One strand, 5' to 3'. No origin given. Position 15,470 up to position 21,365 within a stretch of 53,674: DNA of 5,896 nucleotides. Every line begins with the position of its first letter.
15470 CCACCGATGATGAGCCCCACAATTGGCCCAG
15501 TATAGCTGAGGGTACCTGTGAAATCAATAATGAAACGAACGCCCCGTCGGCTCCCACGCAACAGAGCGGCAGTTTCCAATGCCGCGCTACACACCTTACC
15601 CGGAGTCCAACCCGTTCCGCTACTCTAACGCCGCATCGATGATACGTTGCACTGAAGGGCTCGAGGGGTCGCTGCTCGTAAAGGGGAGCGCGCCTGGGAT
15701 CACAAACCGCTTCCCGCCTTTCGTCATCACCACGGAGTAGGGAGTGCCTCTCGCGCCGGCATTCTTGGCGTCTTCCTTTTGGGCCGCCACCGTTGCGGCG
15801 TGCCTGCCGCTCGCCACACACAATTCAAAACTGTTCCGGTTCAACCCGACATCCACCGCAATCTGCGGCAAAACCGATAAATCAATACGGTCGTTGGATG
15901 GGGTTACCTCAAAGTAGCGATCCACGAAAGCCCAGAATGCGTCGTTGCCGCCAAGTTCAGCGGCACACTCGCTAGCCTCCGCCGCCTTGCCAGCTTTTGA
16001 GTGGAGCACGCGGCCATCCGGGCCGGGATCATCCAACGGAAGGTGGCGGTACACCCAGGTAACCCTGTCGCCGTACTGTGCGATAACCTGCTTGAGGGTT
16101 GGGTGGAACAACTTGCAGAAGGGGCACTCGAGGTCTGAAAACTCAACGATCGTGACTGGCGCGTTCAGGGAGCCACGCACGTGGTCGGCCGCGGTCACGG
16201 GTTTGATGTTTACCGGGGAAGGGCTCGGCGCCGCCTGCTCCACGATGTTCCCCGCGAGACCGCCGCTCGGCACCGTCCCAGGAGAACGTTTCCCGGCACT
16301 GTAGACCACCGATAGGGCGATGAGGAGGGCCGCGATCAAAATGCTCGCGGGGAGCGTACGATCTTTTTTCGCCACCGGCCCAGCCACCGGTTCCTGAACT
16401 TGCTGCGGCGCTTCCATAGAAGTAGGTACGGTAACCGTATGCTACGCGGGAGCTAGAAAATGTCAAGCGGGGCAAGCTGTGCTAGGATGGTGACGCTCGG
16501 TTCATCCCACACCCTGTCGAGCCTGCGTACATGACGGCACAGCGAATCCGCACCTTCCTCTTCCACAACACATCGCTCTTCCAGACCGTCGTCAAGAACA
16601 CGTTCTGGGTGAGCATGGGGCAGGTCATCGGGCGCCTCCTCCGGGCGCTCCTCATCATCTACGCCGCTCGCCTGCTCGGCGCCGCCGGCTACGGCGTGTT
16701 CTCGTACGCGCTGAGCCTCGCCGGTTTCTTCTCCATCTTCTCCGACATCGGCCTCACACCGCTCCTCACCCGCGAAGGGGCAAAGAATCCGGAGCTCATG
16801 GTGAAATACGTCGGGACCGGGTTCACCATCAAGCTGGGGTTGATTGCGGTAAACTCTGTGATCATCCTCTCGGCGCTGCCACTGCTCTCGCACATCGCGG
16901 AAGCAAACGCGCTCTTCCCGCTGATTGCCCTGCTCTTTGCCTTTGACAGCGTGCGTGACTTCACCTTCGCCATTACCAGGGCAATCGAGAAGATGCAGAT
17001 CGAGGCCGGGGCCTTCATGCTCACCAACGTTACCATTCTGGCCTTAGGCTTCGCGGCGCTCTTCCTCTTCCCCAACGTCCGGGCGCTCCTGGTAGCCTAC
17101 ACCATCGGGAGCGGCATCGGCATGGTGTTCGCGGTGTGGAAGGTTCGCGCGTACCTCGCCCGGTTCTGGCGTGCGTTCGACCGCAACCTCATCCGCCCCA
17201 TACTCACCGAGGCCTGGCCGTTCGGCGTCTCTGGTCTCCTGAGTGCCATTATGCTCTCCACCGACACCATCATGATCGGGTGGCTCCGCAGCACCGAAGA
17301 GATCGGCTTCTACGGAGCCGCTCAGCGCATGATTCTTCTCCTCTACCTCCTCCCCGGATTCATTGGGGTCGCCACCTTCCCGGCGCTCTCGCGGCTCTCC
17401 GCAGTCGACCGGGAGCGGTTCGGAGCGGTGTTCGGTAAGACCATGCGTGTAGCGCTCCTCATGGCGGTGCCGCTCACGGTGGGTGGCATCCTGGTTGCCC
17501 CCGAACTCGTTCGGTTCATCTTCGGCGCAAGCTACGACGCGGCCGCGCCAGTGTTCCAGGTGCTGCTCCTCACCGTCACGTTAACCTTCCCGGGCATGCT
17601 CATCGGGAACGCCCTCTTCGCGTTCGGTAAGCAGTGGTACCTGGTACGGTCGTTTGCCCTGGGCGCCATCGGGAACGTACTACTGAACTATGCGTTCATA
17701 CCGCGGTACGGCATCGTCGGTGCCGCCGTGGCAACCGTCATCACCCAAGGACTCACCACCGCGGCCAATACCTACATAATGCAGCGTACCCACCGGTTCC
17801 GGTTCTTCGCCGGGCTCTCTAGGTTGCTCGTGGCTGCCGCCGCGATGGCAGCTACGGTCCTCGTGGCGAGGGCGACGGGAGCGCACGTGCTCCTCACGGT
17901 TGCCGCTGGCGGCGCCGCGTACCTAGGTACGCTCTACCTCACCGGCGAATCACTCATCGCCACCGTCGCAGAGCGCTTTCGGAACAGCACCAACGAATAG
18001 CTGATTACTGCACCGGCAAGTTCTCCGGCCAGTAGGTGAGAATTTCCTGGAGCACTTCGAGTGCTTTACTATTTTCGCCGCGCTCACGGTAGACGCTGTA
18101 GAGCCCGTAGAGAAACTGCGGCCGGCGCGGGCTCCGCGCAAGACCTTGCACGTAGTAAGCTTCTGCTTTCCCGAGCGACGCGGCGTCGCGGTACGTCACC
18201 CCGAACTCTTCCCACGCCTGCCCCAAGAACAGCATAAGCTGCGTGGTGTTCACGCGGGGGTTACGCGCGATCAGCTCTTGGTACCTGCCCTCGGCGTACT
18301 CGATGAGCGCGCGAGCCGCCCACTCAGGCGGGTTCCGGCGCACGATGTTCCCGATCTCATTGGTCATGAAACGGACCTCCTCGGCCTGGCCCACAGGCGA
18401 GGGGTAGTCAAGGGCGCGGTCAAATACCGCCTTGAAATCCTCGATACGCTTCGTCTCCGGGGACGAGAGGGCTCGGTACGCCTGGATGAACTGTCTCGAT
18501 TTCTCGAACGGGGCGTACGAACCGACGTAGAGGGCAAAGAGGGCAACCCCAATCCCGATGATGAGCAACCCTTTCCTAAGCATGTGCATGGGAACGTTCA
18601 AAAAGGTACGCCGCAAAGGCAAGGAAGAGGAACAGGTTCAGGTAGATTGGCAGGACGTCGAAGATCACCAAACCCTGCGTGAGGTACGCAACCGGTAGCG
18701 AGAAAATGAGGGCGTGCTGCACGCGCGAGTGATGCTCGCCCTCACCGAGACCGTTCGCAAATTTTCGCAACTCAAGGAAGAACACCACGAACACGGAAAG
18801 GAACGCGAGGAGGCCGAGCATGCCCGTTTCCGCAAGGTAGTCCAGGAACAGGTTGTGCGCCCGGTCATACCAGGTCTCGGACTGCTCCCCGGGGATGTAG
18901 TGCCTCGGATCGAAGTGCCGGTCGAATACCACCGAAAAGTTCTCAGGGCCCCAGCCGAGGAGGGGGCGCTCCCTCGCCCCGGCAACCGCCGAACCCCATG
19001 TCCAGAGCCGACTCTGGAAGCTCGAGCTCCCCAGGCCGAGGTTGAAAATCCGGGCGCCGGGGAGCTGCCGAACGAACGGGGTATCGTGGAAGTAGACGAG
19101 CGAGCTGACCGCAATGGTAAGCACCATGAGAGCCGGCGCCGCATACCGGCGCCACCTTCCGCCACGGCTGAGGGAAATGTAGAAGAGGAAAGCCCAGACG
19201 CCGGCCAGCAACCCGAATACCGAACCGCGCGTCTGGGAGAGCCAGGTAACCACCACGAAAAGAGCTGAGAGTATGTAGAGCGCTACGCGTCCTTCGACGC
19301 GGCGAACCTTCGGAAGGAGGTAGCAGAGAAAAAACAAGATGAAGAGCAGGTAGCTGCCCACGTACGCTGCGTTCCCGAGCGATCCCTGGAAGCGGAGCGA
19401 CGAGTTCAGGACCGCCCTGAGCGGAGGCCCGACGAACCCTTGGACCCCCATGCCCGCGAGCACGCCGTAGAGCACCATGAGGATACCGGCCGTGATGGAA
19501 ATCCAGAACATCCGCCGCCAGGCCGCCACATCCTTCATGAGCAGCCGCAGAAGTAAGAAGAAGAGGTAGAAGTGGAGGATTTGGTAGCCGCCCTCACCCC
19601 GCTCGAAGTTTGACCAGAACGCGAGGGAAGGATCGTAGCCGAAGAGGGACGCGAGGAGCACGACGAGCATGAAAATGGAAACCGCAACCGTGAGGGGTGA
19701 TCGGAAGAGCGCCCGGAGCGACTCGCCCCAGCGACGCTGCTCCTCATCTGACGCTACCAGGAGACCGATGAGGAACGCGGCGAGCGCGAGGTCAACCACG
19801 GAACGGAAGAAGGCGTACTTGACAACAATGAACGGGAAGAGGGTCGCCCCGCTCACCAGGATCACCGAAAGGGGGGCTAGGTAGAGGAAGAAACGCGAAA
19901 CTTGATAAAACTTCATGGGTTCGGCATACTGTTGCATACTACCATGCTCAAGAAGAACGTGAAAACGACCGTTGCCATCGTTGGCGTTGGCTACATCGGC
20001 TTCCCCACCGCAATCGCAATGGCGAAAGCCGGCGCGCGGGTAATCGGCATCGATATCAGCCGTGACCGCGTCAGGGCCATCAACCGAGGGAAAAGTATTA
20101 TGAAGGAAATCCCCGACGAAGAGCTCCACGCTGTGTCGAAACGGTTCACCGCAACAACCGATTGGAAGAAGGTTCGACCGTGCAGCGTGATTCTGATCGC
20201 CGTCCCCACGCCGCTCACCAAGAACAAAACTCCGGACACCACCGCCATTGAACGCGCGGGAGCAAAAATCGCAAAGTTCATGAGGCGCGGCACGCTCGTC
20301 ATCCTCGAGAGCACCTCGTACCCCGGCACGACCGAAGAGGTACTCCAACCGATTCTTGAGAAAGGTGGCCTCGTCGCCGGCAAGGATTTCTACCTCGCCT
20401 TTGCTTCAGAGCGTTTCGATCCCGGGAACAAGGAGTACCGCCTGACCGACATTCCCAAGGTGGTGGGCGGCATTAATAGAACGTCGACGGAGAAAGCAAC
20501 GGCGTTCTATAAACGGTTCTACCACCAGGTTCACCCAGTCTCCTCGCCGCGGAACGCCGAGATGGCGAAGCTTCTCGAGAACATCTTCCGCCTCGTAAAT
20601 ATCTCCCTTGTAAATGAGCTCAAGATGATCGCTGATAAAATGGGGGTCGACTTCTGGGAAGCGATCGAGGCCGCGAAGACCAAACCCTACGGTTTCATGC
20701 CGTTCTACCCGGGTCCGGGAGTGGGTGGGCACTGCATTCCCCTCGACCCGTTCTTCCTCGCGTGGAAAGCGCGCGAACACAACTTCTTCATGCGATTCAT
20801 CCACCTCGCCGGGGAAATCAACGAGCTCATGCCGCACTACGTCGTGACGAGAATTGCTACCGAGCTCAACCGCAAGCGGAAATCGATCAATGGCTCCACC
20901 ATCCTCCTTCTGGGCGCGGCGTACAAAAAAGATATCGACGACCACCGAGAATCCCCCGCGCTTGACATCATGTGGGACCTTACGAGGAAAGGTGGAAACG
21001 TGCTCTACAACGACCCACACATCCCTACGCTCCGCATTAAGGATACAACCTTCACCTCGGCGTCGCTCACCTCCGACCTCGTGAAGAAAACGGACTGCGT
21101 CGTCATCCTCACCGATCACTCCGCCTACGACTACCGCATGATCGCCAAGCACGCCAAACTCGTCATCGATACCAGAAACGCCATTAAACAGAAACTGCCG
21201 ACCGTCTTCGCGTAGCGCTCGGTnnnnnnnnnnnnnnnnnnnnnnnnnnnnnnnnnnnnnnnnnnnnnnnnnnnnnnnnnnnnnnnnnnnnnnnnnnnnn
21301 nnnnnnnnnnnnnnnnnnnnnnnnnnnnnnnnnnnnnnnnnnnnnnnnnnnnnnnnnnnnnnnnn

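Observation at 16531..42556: Glycan island bracketed by Wzy_C/TPR paralogs next to a giant PG-binding surface protein: candidate surface-protein O-glycosylation (slg-like) system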

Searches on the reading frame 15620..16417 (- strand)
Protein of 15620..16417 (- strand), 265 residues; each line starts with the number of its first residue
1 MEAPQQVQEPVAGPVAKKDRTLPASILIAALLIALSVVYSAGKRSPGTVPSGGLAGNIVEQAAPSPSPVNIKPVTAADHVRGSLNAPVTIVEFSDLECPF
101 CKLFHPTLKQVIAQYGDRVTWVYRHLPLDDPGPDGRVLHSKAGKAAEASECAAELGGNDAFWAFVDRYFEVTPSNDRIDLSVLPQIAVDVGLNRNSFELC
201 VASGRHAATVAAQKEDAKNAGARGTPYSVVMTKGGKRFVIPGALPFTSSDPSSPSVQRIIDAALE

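Call 8: search_protein_families(library=pfam, proteins=[window:15620-16417:-])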
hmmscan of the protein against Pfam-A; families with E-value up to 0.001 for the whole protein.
window:15620-16417:- (265 aa): 4 families
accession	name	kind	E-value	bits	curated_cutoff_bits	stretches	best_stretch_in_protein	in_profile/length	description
PF13462.12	Thioredoxin_4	-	8.6e-18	65.5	23.2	1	77-226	4-141/165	Thioredoxin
PF01323.26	DSBA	-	2.3e-16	60.6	25.6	1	89-244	1-181/191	DSBA-like thioredoxin domain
PF13098.12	Thioredoxin_2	-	1.4e-06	29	27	1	89-247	8-98/104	Thioredoxin-like domain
PF18400.7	Thioredoxin_12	-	0.00035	21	26.1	0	76-127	132-183/190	Thioredoxin-like domain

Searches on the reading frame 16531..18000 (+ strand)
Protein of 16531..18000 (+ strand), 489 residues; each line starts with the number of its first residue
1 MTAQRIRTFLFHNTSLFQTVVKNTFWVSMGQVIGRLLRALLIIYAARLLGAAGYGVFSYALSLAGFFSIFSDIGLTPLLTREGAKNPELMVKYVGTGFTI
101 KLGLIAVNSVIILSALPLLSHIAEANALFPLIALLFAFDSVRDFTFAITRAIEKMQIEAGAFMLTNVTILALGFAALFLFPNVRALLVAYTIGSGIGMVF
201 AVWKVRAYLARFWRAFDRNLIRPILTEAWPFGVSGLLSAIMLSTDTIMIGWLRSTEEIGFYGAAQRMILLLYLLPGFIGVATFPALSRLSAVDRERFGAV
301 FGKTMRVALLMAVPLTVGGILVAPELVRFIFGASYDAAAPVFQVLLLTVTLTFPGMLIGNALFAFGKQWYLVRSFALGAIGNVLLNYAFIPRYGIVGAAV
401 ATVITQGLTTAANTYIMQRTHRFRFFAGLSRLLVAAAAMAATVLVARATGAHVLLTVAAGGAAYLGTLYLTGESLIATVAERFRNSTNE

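Call 4: search_protein_families(library=pfam, proteins=[window:16531-18000:+])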
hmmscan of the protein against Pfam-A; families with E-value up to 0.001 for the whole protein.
window:16531-18000:+ (489 aa): 3 families
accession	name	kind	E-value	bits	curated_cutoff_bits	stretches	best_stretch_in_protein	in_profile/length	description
PF01943.22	Polysacc_synt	-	2.4e-36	126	28.2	1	20-289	1-273/274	Polysaccharide biosynthesis protein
PF13440.11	Polysacc_synt_3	-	3.6e-24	86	23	1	46-339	3-292/293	Polysaccharide biosynthesis protein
PF03023.19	MurJ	-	0.0001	21.5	27.4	1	77-445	39-427/451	Lipid II flippase MurJ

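Call 65: search_protein_families(library=ncbifam, proteins=[window:16531-18000:+], max_evalue=1e-10)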
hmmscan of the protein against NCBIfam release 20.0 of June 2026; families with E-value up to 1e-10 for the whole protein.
window:16531-18000:+ (489 aa): 2 families
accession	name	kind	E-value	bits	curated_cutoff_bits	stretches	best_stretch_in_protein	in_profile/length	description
NF041871.1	Wzx_EPS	equivalog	1.9e-15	56.6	800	1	46-456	28-439/492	exopolysaccharide biosynthesis flippase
NF007773.0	PRK10459.1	equivalog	2.1e-13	50.1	273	1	15-486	2-482/492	MOP flippase family protein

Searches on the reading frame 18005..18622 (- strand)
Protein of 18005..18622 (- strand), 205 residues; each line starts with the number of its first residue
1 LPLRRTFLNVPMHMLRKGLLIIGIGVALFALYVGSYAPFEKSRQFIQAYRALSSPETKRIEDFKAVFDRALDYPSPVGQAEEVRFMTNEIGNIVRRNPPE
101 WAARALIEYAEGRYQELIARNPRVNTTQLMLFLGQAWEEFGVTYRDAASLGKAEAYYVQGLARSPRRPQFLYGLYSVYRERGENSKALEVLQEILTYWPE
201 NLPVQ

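Call 4: search_protein_families(library=pfam, proteins=[window:18005-18622:-])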
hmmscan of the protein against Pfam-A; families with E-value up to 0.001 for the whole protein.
window:18005-18622:- (205 aa): 3 families
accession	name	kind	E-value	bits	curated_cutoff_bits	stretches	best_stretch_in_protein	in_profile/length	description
PF13428.12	TPR_14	-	0.00011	23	23.5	0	136-174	3-41/44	Tetratricopeptide repeat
PF13432.12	TPR_16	-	0.00022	22.1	32.7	0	143-196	6-59/65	Tetratricopeptide repeat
PF14559.12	TPR_19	-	0.00079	20.1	25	0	150-195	7-52/68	Tetratricopeptide repeat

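Call 11: search_protein_families(library=ncbifam, proteins=[window:18005-18622:-], max_evalue=0.01)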
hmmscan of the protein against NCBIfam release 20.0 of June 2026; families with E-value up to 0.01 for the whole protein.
window:18005-18622:- (205 aa): 2 families
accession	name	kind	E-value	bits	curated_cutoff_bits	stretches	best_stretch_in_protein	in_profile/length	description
TIGR03939.1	PGA_TPR_OMP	equivalog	0.00062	18.1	366.65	1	128-195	80-147/800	poly-beta-1,6 N-acetyl-D-glucosamine export porin PgaA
TIGR02521.1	type_IV_pilW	equivalog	0.00097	18.8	154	1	135-193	136-194/234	type IV pilus biogenesis/stability protein PilW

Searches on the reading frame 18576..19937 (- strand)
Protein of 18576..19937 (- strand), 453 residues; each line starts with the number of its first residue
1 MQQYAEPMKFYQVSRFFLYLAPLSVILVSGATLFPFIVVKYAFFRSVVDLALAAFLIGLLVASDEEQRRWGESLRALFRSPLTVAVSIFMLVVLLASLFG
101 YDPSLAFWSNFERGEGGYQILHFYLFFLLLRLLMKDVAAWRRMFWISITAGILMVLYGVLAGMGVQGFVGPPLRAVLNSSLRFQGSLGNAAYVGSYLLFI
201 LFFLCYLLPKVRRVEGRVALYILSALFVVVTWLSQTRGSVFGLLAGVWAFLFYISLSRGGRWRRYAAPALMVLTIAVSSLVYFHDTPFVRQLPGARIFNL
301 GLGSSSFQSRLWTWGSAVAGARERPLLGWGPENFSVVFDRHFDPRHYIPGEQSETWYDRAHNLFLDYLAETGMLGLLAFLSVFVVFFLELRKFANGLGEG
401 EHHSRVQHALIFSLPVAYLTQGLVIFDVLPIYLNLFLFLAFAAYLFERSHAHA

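Call 11: search_protein_families(library=ncbifam, proteins=[window:18576-19937:-], max_evalue=0.01)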
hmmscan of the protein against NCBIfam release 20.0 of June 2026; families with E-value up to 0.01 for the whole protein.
window:18576-19937:- (453 aa): 0 families

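Call 79: search_protein_families(library=pfam, proteins=[window:18576-19937:-], max_evalue=10)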
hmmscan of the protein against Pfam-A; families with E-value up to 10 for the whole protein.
window:18576-19937:- (453 aa): 5 families
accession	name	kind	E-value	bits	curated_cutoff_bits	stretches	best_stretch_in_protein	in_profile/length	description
PF04932.20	Wzy_C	-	4.4e-15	56.2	31.7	1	223-380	2-149/149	O-Antigen ligase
PF12911.12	OppC_N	-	0.068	13.5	23.9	1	70-106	3-37/53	N-terminal TM domain of oligopeptide transport permease C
PF23809.1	Phage_holin_9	-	0.2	11.9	27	1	218-278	53-113/130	Bacteriophage holin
PF05620.16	TMEM208_SND2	-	3.6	7.9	22.9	1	121-164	25-68/167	SRP-independent targeting protein 2/TMEM208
PF11204.13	DUF2985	-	8.3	7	22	0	80-161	5-61/78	Protein of unknown function (DUF2985)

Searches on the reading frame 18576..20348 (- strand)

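Call 4: search_protein_families(library=pfam, proteins=[window:18576-20348:-])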
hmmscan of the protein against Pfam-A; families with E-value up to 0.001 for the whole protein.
window:18576-20348:- (590 aa): 1 family
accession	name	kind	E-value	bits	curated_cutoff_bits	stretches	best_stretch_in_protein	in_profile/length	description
PF04932.20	Wzy_C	-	6.1e-15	55.7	31.7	1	360-517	2-149/149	O-Antigen ligase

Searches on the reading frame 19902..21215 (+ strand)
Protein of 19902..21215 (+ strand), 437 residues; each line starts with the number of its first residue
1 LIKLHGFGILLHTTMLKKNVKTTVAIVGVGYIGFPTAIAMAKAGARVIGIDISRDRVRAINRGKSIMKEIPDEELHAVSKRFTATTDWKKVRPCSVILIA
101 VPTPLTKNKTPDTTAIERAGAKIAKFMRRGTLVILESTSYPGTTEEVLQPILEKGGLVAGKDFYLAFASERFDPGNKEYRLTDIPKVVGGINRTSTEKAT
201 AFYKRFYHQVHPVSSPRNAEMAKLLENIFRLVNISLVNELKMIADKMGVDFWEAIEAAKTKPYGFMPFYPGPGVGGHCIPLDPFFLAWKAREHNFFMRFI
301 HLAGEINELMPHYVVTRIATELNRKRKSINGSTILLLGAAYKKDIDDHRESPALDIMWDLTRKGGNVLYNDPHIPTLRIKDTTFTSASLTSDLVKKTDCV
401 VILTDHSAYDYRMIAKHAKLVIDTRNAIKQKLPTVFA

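Call 4: search_protein_families(library=pfam, proteins=[window:19902-21215:+])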
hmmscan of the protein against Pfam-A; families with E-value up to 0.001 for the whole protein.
window:19902-21215:+ (437 aa): 8 families
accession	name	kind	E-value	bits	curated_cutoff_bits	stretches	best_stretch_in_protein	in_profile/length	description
PF03721.20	UDPG_MGDP_dh_N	-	2.1e-42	145.3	27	1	23-198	2-182/187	UDP-glucose/GDP-mannose dehydrogenase family, NAD binding domain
PF00984.24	UDPG_MGDP_dh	-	4.4e-31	107.3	25.4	1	217-308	1-93/94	UDP-glucose/GDP-mannose dehydrogenase family, central domain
PF03720.21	UDPG_MGDP_dh_C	-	3.9e-22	79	30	1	336-429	2-102/103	UDP-glucose/GDP-mannose dehydrogenase family, UDP binding domain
PF02558.23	ApbA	-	2.7e-06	27.5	22.2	1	24-111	1-84/150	Ketopantoate reductase PanE/ApbA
PF03446.21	NAD_binding_2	-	3.3e-06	27.6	21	1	23-155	1-111/161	NAD binding domain of 6-phosphogluconate dehydrogenase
PF02826.25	2-Hacid_dh_C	-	5.4e-05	23.1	25.1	0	17-58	32-73/178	D-isomer specific 2-hydroxyacid dehydrogenase, NAD binding domain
PF02737.24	3HCDH_N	-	5.6e-05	23.6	22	1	23-102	1-87/180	3-hydroxyacyl-CoA dehydrogenase, NAD binding domain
PF01210.29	NAD_Gly3P_dh_N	-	0.00011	22.7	23.1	1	24-123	2-99/158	NAD-dependent glycerol-3-phosphate dehydrogenase N-terminus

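Call 65: search_protein_families(library=ncbifam, proteins=[window:19902-21215:+], max_evalue=1e-10)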
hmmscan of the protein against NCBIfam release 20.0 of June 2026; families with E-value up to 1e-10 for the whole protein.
window:19902-21215:+ (437 aa): 6 families
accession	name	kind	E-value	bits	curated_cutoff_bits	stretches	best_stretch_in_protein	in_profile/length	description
TIGR03026.1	NDP-sugDHase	subfamily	3.6e-127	424.5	189.8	1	23-426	2-413/413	nucleotide sugar dehydrogenase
NF040825.1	UDPMaNacDH_Arch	equivalog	1.7e-84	284.1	750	1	24-430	3-403/418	UDP-N-acetyl-D-mannosamine dehydrogenase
NF008286.0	PRK11064.1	equivalog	1.5e-82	277.4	459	1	22-426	4-417/420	UDP-N-acetyl-D-mannosamine dehydrogenase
NF011729.0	PRK15182.1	equivalog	1.1e-63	215.6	592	1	23-378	8-361/425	Vi polysaccharide biosynthesis UDP-N-acetylglucosamine C-6 dehydrogenase TviB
NF041297.1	UDPGDh_AglM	equivalog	2.5e-51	175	670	1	23-431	2-420/429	UDP-glucose 6-dehydrogenase AglM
NF047673.2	TeichurnBiosyTuaD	equivalog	1.4e-33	116.7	700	1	23-427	3-413/439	UDP-glucose 6-dehydrogenase TuaD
